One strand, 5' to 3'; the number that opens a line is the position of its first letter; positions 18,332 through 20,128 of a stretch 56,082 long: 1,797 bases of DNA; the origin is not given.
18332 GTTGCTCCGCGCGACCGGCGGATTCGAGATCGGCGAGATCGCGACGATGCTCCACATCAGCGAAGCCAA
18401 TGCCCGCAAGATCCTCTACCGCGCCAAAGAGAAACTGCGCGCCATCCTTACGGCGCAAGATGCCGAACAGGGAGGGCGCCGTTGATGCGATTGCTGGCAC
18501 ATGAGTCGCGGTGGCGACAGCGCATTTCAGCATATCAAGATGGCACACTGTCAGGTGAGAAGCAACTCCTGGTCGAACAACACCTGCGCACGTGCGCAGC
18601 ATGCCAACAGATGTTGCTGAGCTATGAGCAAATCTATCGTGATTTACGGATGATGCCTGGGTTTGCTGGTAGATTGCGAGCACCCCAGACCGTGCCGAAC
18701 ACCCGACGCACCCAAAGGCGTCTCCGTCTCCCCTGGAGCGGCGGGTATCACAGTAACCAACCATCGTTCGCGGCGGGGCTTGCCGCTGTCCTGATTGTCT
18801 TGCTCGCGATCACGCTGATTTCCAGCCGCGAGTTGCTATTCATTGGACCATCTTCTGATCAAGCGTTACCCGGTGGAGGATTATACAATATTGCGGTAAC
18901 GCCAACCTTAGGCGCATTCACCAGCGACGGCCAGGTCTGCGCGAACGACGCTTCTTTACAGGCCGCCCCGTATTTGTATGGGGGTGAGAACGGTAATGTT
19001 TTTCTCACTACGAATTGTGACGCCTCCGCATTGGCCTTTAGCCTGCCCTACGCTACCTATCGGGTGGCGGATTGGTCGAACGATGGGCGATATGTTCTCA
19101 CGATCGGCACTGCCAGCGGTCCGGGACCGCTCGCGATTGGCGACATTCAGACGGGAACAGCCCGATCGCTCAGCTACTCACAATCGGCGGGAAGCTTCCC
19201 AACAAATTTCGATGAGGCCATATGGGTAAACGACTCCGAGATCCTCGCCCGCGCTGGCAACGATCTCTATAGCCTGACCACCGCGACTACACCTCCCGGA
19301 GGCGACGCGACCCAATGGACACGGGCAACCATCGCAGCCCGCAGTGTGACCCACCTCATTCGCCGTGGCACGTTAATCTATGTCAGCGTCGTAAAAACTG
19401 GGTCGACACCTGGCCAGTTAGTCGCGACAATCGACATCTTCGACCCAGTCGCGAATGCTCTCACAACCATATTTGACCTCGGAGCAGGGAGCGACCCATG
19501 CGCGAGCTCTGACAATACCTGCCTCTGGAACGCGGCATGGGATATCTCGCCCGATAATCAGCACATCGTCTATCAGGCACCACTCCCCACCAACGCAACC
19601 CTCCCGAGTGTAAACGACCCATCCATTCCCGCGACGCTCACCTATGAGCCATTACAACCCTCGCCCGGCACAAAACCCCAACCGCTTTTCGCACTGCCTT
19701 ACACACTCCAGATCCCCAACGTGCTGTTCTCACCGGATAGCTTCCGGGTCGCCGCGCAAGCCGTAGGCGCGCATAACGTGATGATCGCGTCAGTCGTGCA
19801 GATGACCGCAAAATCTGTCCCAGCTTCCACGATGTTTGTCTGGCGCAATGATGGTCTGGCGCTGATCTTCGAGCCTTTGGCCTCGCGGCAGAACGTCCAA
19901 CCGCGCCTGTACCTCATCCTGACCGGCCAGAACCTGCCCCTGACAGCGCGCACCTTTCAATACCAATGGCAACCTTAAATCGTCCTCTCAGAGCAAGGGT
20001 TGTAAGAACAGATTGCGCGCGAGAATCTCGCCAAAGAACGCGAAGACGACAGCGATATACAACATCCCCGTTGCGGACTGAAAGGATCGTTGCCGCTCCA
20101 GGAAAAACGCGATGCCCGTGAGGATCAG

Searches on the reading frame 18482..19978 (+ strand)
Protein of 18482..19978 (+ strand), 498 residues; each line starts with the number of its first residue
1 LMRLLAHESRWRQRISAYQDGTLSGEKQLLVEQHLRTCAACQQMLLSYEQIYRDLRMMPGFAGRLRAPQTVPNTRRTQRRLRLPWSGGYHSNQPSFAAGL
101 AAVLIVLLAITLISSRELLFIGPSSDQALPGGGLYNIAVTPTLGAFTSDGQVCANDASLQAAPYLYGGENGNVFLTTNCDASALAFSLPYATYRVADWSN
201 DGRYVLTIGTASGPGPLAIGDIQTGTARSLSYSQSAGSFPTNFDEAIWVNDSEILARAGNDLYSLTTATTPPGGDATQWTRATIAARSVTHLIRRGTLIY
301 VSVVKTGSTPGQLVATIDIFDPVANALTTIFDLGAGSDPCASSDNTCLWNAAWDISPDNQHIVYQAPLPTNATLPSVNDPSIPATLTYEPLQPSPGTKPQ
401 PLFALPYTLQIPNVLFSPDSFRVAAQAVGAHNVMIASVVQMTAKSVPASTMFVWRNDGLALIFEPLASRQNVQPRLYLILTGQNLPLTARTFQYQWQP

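Call 97: search_protein_families(library=pfam, proteins=[window:18482-19978:+], max_evalue=0.0001)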
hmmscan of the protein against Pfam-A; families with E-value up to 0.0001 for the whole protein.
window:18482-19978:+ (498 aa): 1 family
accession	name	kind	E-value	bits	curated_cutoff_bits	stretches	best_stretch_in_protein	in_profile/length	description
PF13490.11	zf-HC2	-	8.6e-10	39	22.2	1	10-42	3-35/35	Putative zinc-finger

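Call 98: search_protein_families(library=padloc, proteins=[window:18482-19978:+], max_evalue=0.00001)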
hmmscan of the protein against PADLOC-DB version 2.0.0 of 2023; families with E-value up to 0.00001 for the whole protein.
window:18482-19978:+ (498 aa): 0 families
